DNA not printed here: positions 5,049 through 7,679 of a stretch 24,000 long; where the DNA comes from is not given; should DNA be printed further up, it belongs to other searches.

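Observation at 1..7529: Tandem array of at least four translationally coupled ~800-aa GT-C-like paralogs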

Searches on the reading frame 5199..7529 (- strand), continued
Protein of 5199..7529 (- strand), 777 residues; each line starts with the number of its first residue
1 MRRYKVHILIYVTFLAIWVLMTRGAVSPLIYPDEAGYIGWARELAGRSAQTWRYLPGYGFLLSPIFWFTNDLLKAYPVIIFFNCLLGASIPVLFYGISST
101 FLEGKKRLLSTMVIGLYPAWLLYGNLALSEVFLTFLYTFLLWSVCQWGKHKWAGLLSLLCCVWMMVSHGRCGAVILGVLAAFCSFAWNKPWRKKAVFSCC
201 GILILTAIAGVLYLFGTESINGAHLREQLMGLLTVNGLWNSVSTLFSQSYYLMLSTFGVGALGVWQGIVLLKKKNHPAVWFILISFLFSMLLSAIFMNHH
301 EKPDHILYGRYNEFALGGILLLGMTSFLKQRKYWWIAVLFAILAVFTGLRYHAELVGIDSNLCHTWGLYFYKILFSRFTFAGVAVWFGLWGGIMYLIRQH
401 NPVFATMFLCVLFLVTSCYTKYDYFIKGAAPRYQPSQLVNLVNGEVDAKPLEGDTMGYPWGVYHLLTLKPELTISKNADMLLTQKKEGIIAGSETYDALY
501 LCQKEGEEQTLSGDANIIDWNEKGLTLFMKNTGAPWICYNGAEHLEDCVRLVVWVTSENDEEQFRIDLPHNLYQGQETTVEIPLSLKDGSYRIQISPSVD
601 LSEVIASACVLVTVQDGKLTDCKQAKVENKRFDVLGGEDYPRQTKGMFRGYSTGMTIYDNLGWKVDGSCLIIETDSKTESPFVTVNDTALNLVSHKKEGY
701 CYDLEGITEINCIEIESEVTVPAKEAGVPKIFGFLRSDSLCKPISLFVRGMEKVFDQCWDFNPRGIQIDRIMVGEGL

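Call 32: list_cluster_members(proteins=[P0001, P0034, P0041, P0049, P0062, P0075, P0091, P0102, P0139, P0168])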
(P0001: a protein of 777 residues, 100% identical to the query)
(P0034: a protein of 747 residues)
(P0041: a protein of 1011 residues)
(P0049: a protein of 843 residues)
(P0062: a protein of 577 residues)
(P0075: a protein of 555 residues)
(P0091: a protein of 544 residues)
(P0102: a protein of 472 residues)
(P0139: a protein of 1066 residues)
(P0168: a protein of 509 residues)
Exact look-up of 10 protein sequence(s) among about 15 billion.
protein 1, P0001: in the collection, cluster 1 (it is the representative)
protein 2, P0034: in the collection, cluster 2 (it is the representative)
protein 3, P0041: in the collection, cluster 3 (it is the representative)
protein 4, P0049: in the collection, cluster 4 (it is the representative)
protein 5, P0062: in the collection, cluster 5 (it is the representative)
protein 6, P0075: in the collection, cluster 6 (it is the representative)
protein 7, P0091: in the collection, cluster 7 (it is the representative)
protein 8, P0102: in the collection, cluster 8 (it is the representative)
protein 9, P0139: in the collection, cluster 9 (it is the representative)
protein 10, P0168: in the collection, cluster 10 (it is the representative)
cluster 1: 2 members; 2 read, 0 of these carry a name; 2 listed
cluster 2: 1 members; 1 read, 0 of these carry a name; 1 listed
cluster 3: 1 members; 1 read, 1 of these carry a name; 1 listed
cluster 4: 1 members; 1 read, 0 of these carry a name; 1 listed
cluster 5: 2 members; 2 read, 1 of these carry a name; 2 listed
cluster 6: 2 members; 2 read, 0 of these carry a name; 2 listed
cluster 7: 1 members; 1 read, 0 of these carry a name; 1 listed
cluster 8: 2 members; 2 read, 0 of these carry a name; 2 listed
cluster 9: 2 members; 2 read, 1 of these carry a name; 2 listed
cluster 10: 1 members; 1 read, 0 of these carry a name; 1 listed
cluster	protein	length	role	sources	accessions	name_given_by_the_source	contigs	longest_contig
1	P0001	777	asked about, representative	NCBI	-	-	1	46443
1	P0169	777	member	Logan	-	-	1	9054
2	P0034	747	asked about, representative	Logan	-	-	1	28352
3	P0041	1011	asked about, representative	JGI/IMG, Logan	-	hypothetical protein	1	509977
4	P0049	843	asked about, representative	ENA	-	-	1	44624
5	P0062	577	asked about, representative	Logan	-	-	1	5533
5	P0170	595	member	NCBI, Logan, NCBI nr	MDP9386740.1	MAG: glycosyltransferase family 39 protein [Actinomycetota bacterium] | glycosyltransferase family 39 protein [Actinomycetota bacterium]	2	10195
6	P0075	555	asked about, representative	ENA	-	-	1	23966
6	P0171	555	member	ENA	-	-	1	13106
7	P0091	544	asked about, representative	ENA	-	-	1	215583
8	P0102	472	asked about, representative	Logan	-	-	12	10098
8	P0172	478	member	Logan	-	-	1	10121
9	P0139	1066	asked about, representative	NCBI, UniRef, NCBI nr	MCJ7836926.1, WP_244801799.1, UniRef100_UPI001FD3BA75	DUF4214 domain-containing protein [Cuneatibacter sp. NSJ-177] | DUF4214 domain-containing protein n=1 Tax=Cuneatibacter sp. NSJ-177 TaxID=2931401 ...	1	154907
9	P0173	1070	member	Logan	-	-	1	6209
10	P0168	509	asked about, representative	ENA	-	-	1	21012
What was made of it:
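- One near-identical cluster member of a distant relative is named 'GT family 39 protein' by NCBI (call 32).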

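Call 37: search_protein_families(library=pfam, proteins=[L003:14814-16394:+, L003:16496-18151:+, L003:18165-18794:+, L003:18824-20035:+, L003:20087-21406:+, L013:5647-7419:+, L006:3501-5120:+, L008:12291-12896:+, L008:9008-9490:+, L008:9456-9881:+], max_evalue=0.01)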
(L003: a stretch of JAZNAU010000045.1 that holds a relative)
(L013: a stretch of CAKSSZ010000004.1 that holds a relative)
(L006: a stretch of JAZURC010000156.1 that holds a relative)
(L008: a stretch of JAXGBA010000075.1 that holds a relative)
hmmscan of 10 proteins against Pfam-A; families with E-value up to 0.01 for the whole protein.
L003:14814-16394:+ (527 aa): 0 families

L003:16496-18151:+ (552 aa): 3 families
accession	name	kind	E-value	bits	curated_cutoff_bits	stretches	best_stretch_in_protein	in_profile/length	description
PF00749.27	tRNA-synt_1c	-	3.5e-113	378.1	23.4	1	28-337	2-313/314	tRNA synthetases class I (E and Q), catalytic domain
PF03950.23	tRNA-synt_1c_C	-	7.1e-26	90.7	23.9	1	341-439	2-90/91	tRNA synthetases class I (E and Q), anti-codon binding domain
PF20974.2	tRNA-synt_1c_C2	-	3.4e-17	63.3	23.9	1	457-532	1-69/69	tRNA synthetases class I (E and Q), anti-codon binding domain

L003:18165-18794:+ (210 aa): 7 families
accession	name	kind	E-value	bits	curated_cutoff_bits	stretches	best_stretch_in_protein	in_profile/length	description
PF02390.23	Methyltransf_4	-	1.9e-39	135.3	24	1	36-204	1-172/173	Putative methyltransferase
PF13847.12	Methyltransf_31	-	1.5e-08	34.9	27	1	39-100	6-68/145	Methyltransferase domain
PF13649.12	Methyltransf_25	-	1.2e-06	29.6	27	1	42-112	3-70/97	Methyltransferase domain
PF24675.1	NpmA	-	0.00014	21.7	60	1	23-102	10-93/214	16S rRNA (adenine(1408)-N(1))-methyltransferase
PF05175.20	MTS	-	0.00093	19.3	23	1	40-150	35-139/170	Methyltransferase small domain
PF08241.18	Methyltransf_11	-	0.0015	19.6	21.2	1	42-106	2-60/95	Methyltransferase domain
PF08242.18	Methyltransf_12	-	0.0033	18.6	30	1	41-98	1-58/98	Methyltransferase domain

L003:18824-20035:+ (404 aa): 5 families
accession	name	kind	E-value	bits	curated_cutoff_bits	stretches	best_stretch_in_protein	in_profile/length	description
PF00464.25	SHMT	-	2.9e-179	596.2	27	1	7-381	3-399/399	Serine hydroxymethyltransferase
PF00155.27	Aminotran_1_2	-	1.3e-12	48.1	19.7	1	76-368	48-353/361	Aminotransferase class I and II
PF01212.27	Beta_elim_lyase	-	1.1e-06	28.7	27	1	76-341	38-274/288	Beta-eliminating lyase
PF00266.25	Aminotran_5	-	4.6e-06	26.3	21.5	1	38-254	13-228/371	Aminotransferase class-V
PF01053.26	Cys_Met_Meta_PP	-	0.00041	19.5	27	1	78-233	60-204/381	Cys/Met metabolism PLP-dependent enzyme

L003:20087-21406:+ (440 aa): 19 families
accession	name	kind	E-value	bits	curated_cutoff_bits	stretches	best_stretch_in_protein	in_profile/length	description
PF12002.13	MgsA_C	-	4.9e-67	225.4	27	1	270-435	1-167/167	MgsA AAA+ ATPase C terminal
PF16193.11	AAA_assoc_2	-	4.1e-25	88.3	34.3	1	191-269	3-81/81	AAA C-terminal domain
PF00004.35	AAA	-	1.8e-11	45.1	21.2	1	57-162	1-125/131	ATPase family associated with various cellular activities (AAA)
PF05496.18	RuvB_N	-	1.9e-09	37.9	27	1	24-141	1-116/159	Holliday junction DNA helicase RuvB P-loop domain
PF01078.27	Mg_chelatase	-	7.4e-08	32.5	20.3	1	107-147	105-144/207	Magnesium chelatase, subunit ChlI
PF07728.20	AAA_5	-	9.4e-08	32.6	22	1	56-146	1-103/139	AAA domain (dynein-related subfamily)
PF14532.12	Sigma54_activ_2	-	9.5e-08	32.8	25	1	59-146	26-109/138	Sigma-54 interaction domain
PF00158.32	Sigma54_activat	-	1.9e-07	31.4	20.2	1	104-146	88-130/168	Sigma-54 interaction domain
PF07726.17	AAA_3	-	6.7e-06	26.5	27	1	59-149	4-102/131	ATPase family associated with various cellular activities (AAA)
PF13173.12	AAA_14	-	6.9e-05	23.3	27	1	57-137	5-92/129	AAA domain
PF07724.20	AAA_2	-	0.00036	21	27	1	54-139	3-105/166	AAA domain (Cdc48 subfamily)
PF00005.33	ABC_tran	-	0.0006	20.9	25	1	57-85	14-42/137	ABC transporter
PF13401.12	AAA_22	-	0.00076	20.2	27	0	57-91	8-45/130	AAA domain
PF13177.12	DNA_pol3_delta2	-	0.00076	19.9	27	0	92-167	83-159/161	DNA polymerase III, delta subunit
PF13191.12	AAA_16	-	0.0017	19.3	32.6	0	47-75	18-45/167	AAA ATPase domain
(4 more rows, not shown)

L013:5647-7419:+ (591 aa): 0 families

L006:3501-5120:+ (540 aa): 0 families

L008:12291-12896:+ (202 aa): 1 family
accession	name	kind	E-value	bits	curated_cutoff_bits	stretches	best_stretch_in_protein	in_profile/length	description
PF13189.12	Cytidylate_kin2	-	8.3e-60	202.4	28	1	5-182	2-176/176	Cytidylate kinase-like family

L008:9008-9490:+ (161 aa): 1 family
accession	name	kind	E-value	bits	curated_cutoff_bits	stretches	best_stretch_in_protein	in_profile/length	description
PF09578.15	Spore_YabQ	-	2.3e-19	69.8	27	1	12-90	1-79/79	Spore cortex protein YabQ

L008:9456-9881:+ (142 aa): 1 family
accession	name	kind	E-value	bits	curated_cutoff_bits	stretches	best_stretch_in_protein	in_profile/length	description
PF04977.20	DivIC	-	1e-15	57.7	28.9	1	63-135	3-76/80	Septum formation initiator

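Call 54: search_solved_structures(query=A4, max_evalue=10, show_alignments=2)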
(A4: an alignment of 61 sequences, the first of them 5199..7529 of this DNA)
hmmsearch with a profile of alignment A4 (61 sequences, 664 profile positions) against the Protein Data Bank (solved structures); distinct sequences matched with E-value up to 10: 2.
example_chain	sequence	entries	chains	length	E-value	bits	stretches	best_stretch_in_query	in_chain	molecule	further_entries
7tpg_B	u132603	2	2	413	0.078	14.3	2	167-237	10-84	Putative cell surface polysaccharide polymerase/ligase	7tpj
2evu_A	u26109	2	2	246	0.15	13.4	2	338-426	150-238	Aquaporin aqpM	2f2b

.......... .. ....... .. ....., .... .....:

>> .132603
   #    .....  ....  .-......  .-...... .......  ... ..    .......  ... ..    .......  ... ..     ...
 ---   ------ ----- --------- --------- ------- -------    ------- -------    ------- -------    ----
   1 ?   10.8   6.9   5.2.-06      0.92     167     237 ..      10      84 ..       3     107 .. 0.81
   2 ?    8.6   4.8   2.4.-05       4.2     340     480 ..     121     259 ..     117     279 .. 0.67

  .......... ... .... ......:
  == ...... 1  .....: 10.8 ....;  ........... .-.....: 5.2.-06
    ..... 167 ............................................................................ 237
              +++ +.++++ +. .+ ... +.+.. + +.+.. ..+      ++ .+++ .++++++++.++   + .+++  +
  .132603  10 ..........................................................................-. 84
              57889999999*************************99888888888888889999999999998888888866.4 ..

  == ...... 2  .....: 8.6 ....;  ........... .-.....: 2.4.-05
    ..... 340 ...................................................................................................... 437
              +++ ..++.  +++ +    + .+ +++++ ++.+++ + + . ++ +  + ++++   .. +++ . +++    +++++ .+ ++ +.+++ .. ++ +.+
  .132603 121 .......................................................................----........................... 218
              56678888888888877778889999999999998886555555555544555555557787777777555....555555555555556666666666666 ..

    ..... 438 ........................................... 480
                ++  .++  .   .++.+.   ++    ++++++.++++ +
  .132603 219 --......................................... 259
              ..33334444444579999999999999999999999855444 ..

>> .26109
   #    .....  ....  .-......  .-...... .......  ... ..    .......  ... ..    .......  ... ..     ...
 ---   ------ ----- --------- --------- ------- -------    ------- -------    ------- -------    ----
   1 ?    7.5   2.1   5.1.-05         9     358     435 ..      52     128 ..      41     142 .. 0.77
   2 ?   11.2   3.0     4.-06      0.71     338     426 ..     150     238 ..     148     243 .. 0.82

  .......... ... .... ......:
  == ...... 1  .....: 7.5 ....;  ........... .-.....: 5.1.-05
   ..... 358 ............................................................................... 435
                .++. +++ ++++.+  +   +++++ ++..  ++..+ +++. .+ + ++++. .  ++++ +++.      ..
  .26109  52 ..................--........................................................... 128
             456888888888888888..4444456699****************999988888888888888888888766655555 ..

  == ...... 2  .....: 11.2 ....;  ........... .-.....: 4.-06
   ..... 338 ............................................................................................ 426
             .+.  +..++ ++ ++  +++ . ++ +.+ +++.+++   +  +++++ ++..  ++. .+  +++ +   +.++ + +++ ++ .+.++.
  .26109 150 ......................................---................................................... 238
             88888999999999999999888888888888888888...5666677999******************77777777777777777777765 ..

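Call 55: search_protein_families(library=pfam, alignment_id=A4, max_evalue=0.1)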
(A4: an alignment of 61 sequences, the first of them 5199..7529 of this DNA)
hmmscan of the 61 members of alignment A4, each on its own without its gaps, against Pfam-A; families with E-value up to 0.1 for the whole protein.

A. member 1, window:5199-7529:- (777 aa): 1 family
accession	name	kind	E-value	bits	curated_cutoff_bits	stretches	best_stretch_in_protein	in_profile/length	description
PF20251.4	Big_14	-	0.036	14.5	27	1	510-593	6-90/104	Bacterial Ig-like domain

B. families by the number of members that match (of 61 scanned): 18 families
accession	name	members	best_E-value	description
PF13231.12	PMT_2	7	9.1e-07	Dolichyl-phosphate-mannose-protein mannosyltransferase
PF13567.11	DUF4131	3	2.5e-06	Domain of unknown function (DUF4131)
PF09594.16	GT87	2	0.0007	Glycosyltransferase family 87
PF20176.3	DUF6541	2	0.0025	Family of unknown function (DUF6541)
PF12965.13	DUF3854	1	0.00097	Domain of unknown function (DUF3854)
PF19149.5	DUF5831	1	0.011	Family of unknown function (DUF5831)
PF07019.17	EMC6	1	0.012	EMC6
PF08592.16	Anthrone_oxy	1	0.013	Anthrone oxygenase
PF04932.20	Wzy_C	1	0.015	O-Antigen ligase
PF11833.13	CPP1-like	1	0.021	Protein CHAPERONE-LIKE PROTEIN OF POR1-like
PF04956.18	TrbC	1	0.025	TrbC/VIRB2 pilin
PF17259.7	DUF5325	1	0.03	Family of unknown function (DUF5325)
PF05628.17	Borrelia_P13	1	0.033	Borrelia membrane protein P13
PF05421.16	DUF751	1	0.033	Protein of unknown function (DUF751)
PF20251.4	Big_14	1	0.036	Bacterial Ig-like domain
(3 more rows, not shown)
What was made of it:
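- Closest known: ArnT. Same: Distant relatives of the family give weak PMT_2 hits (call 55).
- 7 of 61 sampled relatives hit Pfam PMT_2 weakly (best 9e-7) and 2 hit GT87 (call 55). Weak PMT_2 hits occur in distant relatives (call 55).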

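Call 61: find_encoding_contigs(protein=P0011, flank=10000, max_places=2)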
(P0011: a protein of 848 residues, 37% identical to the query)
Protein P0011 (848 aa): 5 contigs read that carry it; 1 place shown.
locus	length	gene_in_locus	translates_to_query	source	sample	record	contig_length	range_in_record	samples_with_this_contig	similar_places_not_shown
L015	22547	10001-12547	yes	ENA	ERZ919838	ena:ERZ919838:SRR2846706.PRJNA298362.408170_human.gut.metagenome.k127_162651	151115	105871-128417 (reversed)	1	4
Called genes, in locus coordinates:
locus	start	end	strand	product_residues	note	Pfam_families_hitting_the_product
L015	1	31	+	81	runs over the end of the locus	PF04296:YlxR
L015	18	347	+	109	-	PF01248:Ribosomal_L7Ae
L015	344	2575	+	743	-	PF04760:IF2_N, PF00009:GTP_EFTU, PF01926:MMR_HSR1, PF02421:FeoB_N (weak), PF03144:GTP_EFTU_D2 (faint), PF22042:EF-G_D2, PF11987:IF-2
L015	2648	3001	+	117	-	PF02033:RBFA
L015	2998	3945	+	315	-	PF01368:DHH, PF02272:DHHA1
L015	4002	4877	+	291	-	PF01509:TruB_N, PF16198:TruB_C_2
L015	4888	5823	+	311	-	PF06574:FAD_syn, PF01687:Flavokinase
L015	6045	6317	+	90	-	PF00312:Ribosomal_S15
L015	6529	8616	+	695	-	PF01138:RNase_PH, PF03725:RNase_PH_C, PF03726:PNPase, PF01138:RNase_PH, PF00013:KH_1, PF00575:S1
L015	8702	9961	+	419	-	PF00675:Peptidase_M16, PF05193:Peptidase_M16_C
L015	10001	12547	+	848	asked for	-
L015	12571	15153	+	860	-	-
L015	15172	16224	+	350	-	PF13350:Y_phosphatase3, PF22741:PTP-NADK (weak)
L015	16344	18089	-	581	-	PF23981:DUF7305 (faint), PF00395:SLH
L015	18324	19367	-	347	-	PF04230:PS_pyruv_trans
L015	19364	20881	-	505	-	PF01943:Polysacc_synt, PF13440:Polysacc_synt_3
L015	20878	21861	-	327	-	PF00535:Glycos_transf_2, PF10111:Glyco_tranf_2_2, PF13641:Glyco_tranf_2_3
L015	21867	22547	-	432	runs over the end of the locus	PF00990:GGDEF, PF00563:EAL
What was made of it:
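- In L015 the array lies next to an SLH protein, a CsaB-like pyruvyltransferase, a Wzx-type flippase and a GT2 (call 61).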

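Call 62: find_encoding_contigs(protein=P0007, flank=10000, max_places=2)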
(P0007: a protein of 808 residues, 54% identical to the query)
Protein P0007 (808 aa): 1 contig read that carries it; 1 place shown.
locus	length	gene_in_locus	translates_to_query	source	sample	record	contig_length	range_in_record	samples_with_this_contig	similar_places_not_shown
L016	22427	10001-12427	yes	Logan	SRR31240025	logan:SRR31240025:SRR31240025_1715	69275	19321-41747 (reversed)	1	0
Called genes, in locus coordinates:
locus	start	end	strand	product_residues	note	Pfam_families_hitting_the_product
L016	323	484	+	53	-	-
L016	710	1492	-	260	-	PF00005:ABC_tran, PF02463:SMC_N, PF13304:AAA_21 (weak)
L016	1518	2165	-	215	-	PF00528:BPD_transp_1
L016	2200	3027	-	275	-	PF00497:SBP_bac_3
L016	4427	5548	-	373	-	PF01594:AI-2E_transport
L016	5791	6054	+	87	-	PF00312:Ribosomal_S15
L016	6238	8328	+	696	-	PF01138:RNase_PH, PF03725:RNase_PH_C, PF03726:PNPase, PF01138:RNase_PH, PF00013:KH_1, PF00575:S1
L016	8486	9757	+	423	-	PF00675:Peptidase_M16, PF05193:Peptidase_M16_C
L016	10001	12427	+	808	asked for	-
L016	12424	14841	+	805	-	-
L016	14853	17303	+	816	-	-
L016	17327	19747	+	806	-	-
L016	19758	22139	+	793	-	-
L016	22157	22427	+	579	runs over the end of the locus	-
